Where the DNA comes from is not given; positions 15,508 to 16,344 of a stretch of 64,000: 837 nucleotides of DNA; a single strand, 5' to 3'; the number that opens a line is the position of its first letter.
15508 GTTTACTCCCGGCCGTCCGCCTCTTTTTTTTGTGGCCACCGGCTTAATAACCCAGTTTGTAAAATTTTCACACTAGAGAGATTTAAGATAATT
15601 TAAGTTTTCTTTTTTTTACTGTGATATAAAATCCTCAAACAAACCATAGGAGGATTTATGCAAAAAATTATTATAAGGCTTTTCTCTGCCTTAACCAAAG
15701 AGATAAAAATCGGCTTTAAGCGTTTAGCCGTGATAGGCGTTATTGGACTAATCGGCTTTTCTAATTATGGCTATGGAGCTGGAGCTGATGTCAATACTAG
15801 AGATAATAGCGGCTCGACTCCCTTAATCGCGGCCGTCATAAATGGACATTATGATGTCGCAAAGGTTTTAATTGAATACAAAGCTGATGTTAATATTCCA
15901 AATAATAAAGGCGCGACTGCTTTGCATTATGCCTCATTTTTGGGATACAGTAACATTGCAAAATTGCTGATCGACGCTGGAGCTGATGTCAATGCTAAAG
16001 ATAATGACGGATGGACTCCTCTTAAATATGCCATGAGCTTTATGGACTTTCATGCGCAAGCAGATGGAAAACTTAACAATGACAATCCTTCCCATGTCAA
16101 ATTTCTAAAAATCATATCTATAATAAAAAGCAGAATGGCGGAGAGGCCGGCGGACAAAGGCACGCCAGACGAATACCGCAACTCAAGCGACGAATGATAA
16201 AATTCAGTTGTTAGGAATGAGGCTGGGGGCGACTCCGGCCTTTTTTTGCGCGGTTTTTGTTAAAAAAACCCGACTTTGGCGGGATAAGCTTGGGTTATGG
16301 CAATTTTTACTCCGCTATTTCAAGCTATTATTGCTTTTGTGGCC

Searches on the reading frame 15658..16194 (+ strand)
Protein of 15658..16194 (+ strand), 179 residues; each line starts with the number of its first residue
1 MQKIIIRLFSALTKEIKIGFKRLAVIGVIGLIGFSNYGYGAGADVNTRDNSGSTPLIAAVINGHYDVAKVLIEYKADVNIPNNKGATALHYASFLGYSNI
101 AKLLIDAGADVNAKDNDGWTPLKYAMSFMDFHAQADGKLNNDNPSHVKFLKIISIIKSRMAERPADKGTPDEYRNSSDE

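Call 69: search_protein_families(library=pfam, proteins=[window:15658-16194:+], max_evalue=0.01)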
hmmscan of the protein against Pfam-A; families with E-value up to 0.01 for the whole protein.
window:15658-16194:+ (179 aa): 5 families
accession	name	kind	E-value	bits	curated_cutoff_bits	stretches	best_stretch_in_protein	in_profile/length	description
PF13857.12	Ank_5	-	2e-23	82.7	27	2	42-92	6-56/56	Ankyrin repeats (many copies)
PF12796.13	Ank_2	-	2.1e-21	76.7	27.3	1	42-115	19-90/90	Ankyrin repeats (3 copies)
PF00023.36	Ank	-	2.1e-21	75.2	21.1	2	85-116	2-33/33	Ankyrin repeat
PF13637.12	Ank_4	-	6.1e-21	74.5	22.7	3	63-105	8-50/50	Ankyrin repeats (many copies)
PF13606.12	Ank_3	-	1.9e-12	46.5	22.3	2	52-80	2-30/30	Ankyrin repeat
